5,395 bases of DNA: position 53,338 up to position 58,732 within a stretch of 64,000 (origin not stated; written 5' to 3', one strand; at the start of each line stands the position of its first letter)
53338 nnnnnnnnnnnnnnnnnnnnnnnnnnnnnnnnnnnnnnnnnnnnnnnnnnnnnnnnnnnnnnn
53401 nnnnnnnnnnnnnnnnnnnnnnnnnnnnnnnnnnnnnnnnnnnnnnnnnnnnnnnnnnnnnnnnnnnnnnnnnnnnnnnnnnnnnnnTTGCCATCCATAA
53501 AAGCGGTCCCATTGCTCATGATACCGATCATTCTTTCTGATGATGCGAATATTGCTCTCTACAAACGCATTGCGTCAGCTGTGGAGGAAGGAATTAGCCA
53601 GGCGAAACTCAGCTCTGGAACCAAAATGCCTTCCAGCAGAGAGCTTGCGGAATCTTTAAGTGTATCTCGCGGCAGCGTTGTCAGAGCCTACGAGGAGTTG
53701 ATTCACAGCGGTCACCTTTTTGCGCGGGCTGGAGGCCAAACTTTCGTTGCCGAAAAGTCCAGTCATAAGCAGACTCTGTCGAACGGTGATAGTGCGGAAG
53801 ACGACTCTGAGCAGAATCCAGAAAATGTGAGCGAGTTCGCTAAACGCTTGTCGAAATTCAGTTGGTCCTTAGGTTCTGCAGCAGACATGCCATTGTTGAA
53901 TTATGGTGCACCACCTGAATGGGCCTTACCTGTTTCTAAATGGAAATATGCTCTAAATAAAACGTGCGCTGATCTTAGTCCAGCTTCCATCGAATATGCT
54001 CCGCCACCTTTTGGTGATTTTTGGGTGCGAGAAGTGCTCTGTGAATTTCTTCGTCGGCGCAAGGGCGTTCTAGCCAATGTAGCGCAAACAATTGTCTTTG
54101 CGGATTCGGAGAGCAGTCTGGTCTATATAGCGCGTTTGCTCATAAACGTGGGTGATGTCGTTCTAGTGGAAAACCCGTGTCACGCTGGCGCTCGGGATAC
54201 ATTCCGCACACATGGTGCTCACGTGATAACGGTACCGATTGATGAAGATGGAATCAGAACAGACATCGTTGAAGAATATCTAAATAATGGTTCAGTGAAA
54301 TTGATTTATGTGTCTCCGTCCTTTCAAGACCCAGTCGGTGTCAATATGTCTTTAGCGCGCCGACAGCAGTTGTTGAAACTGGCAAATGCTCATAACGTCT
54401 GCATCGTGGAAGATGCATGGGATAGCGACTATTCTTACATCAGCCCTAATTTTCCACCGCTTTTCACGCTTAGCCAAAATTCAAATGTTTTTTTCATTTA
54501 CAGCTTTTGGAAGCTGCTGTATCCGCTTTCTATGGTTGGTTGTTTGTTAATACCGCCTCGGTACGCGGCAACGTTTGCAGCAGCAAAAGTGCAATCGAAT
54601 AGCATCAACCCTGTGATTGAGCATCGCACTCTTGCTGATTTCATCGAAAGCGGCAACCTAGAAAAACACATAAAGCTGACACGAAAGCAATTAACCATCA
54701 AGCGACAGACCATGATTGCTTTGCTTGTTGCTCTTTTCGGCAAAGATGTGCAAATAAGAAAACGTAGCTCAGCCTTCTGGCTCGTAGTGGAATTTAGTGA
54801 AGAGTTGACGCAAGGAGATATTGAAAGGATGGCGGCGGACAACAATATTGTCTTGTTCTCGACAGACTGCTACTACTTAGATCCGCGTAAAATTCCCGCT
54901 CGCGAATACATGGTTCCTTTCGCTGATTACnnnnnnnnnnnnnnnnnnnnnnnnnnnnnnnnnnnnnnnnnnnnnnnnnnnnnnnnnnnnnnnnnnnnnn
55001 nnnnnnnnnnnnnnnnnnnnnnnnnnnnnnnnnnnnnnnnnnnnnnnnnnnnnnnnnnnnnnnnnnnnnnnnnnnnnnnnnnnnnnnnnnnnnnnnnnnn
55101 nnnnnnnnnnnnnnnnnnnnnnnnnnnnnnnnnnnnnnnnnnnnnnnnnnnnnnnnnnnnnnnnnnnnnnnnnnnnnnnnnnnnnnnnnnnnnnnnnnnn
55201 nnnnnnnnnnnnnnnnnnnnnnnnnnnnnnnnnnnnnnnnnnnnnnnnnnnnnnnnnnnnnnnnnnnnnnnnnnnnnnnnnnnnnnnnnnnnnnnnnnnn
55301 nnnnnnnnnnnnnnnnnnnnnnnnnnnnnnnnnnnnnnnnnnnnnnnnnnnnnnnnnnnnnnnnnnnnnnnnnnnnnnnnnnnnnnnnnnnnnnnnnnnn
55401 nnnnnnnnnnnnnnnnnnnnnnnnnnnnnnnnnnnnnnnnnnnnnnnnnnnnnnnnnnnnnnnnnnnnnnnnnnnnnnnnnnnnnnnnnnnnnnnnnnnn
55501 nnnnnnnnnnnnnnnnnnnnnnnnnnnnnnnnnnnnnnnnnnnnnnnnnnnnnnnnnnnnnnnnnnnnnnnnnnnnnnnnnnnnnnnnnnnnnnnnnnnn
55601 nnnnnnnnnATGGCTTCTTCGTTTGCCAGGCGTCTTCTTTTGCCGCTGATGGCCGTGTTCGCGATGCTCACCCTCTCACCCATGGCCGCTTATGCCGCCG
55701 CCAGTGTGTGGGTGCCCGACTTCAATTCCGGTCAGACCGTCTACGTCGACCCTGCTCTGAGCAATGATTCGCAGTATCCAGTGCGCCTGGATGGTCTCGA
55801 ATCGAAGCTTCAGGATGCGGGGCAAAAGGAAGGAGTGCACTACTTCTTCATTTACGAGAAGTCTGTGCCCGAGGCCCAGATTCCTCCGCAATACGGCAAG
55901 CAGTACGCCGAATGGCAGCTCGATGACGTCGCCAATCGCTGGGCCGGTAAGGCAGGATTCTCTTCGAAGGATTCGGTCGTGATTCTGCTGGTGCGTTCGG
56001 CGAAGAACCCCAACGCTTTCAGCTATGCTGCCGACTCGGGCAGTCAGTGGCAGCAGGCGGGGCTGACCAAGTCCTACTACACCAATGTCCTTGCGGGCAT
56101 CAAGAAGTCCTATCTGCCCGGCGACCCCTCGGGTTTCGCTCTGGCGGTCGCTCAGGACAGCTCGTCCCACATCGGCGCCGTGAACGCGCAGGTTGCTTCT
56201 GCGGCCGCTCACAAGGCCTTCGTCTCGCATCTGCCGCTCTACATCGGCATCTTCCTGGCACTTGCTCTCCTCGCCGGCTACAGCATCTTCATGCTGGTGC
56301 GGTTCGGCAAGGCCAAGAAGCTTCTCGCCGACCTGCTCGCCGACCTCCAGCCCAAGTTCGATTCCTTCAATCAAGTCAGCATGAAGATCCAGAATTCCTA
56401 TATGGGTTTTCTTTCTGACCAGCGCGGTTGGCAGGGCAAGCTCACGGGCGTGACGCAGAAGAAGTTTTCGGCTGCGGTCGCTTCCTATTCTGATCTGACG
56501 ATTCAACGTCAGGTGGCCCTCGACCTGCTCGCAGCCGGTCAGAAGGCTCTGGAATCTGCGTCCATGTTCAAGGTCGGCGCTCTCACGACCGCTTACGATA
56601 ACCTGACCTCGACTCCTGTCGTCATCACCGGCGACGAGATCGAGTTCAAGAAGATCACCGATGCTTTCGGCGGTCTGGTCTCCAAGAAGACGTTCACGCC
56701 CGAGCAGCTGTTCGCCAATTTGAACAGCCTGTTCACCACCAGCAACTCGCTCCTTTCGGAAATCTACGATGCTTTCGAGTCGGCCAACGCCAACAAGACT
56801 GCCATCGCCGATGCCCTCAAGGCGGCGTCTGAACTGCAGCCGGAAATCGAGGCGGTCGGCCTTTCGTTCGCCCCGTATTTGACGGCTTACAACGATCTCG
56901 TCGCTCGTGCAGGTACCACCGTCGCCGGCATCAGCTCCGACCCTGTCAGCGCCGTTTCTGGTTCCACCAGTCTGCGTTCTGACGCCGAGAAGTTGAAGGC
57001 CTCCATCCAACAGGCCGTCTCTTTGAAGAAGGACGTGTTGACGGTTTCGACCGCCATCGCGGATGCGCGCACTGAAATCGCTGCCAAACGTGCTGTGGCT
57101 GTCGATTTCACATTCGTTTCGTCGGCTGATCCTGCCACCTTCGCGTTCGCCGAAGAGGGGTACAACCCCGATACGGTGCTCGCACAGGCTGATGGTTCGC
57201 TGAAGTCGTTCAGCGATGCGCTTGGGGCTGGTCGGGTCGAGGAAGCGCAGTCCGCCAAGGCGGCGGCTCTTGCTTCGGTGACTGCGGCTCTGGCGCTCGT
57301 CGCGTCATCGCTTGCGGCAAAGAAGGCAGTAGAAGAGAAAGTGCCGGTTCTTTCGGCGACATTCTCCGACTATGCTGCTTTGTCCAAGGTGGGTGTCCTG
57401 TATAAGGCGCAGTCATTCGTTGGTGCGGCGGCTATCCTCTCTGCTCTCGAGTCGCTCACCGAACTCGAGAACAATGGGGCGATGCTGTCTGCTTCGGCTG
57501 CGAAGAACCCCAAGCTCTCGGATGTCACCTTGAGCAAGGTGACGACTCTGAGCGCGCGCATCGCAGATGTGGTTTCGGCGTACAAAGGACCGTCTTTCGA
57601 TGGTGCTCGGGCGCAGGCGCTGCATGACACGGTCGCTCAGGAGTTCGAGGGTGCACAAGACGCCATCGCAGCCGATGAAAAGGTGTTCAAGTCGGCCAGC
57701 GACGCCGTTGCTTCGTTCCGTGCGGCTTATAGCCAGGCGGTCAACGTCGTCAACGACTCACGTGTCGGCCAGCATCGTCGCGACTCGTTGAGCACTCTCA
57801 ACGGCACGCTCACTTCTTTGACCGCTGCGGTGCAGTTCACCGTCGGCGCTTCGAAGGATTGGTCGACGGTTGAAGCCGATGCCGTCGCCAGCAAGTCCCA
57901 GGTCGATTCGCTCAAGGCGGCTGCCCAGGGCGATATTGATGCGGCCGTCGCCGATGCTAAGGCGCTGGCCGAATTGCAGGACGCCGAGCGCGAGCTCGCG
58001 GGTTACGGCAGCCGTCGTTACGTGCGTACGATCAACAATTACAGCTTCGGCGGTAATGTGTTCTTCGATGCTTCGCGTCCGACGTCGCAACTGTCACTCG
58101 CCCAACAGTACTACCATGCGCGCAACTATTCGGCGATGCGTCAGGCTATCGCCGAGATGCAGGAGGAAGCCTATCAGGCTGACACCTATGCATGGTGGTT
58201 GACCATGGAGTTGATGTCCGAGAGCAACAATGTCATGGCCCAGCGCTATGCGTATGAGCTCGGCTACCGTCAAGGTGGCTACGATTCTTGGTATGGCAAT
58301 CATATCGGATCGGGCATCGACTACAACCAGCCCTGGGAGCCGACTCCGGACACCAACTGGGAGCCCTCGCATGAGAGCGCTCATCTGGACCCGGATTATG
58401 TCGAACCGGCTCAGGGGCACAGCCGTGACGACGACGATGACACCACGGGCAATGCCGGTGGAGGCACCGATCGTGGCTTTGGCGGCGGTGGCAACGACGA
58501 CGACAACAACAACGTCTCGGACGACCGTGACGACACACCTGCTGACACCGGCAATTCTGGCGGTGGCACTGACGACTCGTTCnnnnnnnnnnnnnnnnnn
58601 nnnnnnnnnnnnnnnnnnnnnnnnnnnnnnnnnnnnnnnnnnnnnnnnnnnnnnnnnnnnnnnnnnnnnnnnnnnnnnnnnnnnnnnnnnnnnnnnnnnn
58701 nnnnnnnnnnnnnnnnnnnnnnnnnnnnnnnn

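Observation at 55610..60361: TPM-domain membrane protein with giant helical insert, followed by two tandem PspA/IM30 paralogs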

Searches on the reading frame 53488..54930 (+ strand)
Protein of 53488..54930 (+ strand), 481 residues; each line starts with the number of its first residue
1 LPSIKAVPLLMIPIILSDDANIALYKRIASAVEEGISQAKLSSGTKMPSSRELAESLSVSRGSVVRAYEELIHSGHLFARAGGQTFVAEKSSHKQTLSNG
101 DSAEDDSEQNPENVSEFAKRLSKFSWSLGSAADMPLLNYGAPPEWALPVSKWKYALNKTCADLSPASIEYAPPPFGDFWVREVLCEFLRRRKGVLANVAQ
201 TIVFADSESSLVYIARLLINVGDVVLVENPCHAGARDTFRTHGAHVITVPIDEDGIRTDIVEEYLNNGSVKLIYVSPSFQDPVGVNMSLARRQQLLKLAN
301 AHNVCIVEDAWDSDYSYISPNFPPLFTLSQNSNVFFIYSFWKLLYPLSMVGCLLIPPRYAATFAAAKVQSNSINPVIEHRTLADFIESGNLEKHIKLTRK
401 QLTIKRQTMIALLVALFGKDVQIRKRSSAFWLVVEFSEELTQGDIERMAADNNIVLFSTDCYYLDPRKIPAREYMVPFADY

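Call 3: search_protein_families(library=pfam, proteins=[window:53488-54930:+], max_evalue=0.1)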
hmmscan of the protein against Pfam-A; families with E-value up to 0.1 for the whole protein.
window:53488-54930:+ (481 aa): 4 families
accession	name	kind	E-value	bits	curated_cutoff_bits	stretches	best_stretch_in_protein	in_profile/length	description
PF00155.27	Aminotran_1_2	-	1.5e-14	54.4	19.7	1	172-441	39-314/361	Aminotransferase class I and II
PF00392.27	GntR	-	1.3e-11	44.4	27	1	24-87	1-64/64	Bacterial regulatory proteins, gntR family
PF12897.13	Asp_aminotransf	-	0.00012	21.4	27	1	239-301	141-204/421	Aspartate amino-transferase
PF13730.12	HTH_36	-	0.032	14.5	25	1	48-77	26-55/55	Helix-turn-helix domain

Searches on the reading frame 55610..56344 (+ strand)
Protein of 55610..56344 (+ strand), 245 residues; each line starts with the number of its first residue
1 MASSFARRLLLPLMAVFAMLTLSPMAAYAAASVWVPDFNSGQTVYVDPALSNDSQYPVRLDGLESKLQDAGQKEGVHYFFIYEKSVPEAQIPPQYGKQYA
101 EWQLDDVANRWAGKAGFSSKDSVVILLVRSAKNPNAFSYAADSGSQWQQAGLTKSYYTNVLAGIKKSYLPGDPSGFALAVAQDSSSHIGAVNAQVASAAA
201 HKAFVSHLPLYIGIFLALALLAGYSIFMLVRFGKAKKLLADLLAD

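Call 38: search_solved_structures(query=A3, max_evalue=10, show_alignments=3)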
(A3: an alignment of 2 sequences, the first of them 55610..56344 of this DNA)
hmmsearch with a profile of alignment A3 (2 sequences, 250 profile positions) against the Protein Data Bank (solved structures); distinct sequences matched with E-value up to 10: 0.

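Call 39: search_protein_families(library=pfam, proteins=[window:55610-56344:+], max_evalue=10)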
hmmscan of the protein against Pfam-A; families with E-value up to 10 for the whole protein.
window:55610-56344:+ (245 aa): 2 families
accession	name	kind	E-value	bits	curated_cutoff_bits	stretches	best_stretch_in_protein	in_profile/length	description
PF04536.20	TPM_phosphatase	-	0.025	15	22.1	1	63-112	16-56/125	TPM domain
PF15902.12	Sortilin-Vps10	-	0.15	11.3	33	1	124-154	407-438/446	Sortilin, neurotensin receptor 3,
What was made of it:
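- The only weak Pfam lead is TPM_phosphatase (call 39).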

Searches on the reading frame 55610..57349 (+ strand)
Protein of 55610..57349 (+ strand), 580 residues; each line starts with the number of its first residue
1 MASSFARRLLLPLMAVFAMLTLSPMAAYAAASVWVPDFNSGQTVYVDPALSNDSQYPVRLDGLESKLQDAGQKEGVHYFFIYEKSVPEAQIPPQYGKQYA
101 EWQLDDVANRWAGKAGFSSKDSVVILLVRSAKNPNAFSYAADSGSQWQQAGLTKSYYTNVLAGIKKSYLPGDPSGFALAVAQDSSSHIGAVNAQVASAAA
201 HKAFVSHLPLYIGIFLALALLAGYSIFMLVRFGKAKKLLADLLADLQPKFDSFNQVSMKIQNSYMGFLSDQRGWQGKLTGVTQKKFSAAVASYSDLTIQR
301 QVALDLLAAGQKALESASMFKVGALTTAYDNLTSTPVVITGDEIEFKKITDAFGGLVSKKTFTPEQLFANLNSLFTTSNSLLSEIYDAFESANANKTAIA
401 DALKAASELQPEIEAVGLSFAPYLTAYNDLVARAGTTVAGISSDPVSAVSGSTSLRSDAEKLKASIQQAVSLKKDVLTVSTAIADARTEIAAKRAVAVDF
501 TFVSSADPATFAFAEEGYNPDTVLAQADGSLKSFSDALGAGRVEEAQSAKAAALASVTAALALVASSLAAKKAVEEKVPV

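Call 25: find_homologous_proteins(query=A2, max_evalue=0.001)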
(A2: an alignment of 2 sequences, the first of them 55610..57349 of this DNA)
Query A2 (2 sequences) (580 aa, profile of the alignment): 1 proteins with E <= 0.001 among 8000 candidates.
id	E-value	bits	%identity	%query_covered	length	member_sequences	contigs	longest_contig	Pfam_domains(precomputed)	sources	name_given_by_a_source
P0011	0.0e+0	1096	100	100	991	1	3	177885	-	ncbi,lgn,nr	ncbi:MAG: hypothetical protein P4L53_09390 [Candidatus Obscuribacterales bacterium]|nr:hypothetical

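Call 29: find_related_loci(query=A2, collection=genome_contigs, flank=10000)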
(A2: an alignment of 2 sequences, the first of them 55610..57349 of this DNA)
Query A2 (580 aa) in genome_contigs; peptide patterns used: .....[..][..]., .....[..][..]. (x = any residue, [..] = any of these).
89 stretches matched a pattern, but none encodes a relative of the query by tblastn (E <= 1e-3).

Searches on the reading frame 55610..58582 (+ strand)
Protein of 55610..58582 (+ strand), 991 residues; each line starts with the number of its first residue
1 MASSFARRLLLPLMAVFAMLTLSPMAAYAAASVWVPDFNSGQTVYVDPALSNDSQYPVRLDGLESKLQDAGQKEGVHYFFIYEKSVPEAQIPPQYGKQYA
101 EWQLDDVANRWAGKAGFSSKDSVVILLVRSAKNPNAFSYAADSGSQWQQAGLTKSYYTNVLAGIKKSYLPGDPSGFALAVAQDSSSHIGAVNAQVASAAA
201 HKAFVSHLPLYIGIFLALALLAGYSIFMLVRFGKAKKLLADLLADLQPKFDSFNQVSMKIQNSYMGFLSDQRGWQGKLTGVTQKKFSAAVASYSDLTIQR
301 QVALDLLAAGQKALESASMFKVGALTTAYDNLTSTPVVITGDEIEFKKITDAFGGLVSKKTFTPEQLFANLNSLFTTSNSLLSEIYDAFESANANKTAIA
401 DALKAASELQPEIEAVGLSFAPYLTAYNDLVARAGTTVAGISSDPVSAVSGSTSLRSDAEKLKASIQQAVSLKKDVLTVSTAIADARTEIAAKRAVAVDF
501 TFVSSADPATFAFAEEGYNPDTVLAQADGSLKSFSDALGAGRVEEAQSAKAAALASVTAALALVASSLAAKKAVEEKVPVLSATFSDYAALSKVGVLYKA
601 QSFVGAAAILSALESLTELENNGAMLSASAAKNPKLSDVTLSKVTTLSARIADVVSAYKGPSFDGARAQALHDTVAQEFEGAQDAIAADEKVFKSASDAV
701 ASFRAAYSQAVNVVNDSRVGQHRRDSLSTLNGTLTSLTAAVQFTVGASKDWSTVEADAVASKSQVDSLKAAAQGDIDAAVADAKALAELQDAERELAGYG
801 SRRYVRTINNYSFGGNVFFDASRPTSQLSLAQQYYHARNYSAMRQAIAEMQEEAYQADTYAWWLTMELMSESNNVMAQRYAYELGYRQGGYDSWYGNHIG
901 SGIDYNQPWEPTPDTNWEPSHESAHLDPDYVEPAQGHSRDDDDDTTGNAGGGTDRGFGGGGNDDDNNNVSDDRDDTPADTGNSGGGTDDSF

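Call 3: search_protein_families(library=pfam, proteins=[window:55610-58582:+], max_evalue=0.1)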
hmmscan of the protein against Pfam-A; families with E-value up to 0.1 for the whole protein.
window:55610-58582:+ (991 aa): 1 family
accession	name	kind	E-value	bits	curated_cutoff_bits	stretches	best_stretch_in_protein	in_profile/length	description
PF04811.21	Sec23_trunk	-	0.074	13.1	27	0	343-409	67-126/241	Sec23/Sec24 trunk domain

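Call 4: search_protein_families(library=ncbifam, proteins=[window:55610-58582:+], max_evalue=0.1)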
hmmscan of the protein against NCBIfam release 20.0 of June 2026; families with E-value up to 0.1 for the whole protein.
window:55610-58582:+ (991 aa): 0 families

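Call 6: search_protein_families(library=padloc, proteins=[window:55610-58582:+], max_evalue=0.1)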
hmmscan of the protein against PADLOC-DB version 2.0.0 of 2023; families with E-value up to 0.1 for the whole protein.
window:55610-58582:+ (991 aa): 0 families

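Call 7: search_protein_families(library=phrogs, proteins=[window:55610-58582:+], max_evalue=0.1)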
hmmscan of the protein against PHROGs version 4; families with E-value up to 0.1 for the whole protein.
window:55610-58582:+ (991 aa): 0 families

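Call 10: search_solved_structures(query=window:55610-58582:+, max_evalue=10, show_alignments=2)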
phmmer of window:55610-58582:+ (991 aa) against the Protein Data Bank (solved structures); distinct sequences matched with E-value up to 10: 12.
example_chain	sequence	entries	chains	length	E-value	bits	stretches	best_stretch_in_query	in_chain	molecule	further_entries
7zq8_A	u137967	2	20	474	0.12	14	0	352-417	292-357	VelcroVax tandem HBcAg with SUMO-Affimer inserted at MIR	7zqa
6ui6_A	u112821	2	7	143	0.21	13.2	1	352-421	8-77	Core protein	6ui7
9fwe_A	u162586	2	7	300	0.8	11.2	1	336-421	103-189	N-VelcroVax HBcAg with SUMO-Affimer inserted at N-terminus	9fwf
8g8y_A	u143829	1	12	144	1.1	10.7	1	352-431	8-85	Core protein Cp183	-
8uyt_A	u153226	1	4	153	1.3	10.5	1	352-431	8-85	Capsid protein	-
7ocw_B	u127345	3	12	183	1.9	10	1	352-431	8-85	Capsid protein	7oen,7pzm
6hu4_B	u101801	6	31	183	2.1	9.9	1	352-431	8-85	Capsid protein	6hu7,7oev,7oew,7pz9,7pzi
6htx_B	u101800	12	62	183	2.1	9.9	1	352-431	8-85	Capsid protein | External core antigen | Core protein Cp183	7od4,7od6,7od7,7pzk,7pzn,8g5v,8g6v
8uyv_A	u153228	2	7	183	2.1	9.9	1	352-431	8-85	Capsid protein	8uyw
8uyu_A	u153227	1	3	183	2.1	9.9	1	352-431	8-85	Capsid protein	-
7oco_B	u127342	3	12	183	2.1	9.9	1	352-431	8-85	Capsid protein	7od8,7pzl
1qgt_C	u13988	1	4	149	2.9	9.4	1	352-420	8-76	PROTEIN (HBV CAPSID PROTEIN)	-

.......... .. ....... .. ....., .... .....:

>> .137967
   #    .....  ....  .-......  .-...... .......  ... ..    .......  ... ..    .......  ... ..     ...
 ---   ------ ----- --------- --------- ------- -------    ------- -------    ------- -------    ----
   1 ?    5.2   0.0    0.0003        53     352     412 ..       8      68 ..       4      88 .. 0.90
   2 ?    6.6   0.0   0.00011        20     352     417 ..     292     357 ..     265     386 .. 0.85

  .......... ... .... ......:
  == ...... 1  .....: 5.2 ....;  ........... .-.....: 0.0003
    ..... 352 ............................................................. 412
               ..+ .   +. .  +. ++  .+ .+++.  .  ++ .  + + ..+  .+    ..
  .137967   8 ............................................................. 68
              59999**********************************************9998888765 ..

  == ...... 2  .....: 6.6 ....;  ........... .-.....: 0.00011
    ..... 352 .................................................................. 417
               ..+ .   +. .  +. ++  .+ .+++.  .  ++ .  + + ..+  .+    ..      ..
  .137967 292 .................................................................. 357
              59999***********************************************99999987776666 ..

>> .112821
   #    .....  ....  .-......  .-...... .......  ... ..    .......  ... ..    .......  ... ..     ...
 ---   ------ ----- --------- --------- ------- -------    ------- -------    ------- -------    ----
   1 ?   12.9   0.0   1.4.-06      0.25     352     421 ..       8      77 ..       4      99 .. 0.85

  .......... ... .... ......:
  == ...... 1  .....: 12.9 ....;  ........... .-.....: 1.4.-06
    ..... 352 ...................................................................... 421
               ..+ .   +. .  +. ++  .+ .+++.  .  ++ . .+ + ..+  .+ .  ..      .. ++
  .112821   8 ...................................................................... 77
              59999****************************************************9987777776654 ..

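Call 15: find_homologous_proteins(query=window:55610-58582:+, max_evalue=0.001)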
Query window:55610-58582:+ (991 aa): 1 proteins with E <= 0.001 among 8000 candidates.
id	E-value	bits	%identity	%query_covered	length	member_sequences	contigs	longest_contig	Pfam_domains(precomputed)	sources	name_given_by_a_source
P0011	0.0e+0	2142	100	100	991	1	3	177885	-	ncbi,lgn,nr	ncbi:MAG: hypothetical protein P4L53_09390 [Candidatus Obscuribacterales bacterium]|nr:hypothetical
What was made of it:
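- Tried and rejected: The candidate list appears to have been flooded by low-complexity matches (calls 15, 25).
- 55610..58585 (+): Large gene: 991-aa bitopic membrane protein (NCBI tag P4L53_09390), the conserved partner of the small genes. Identical NCBI protein in call 15.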
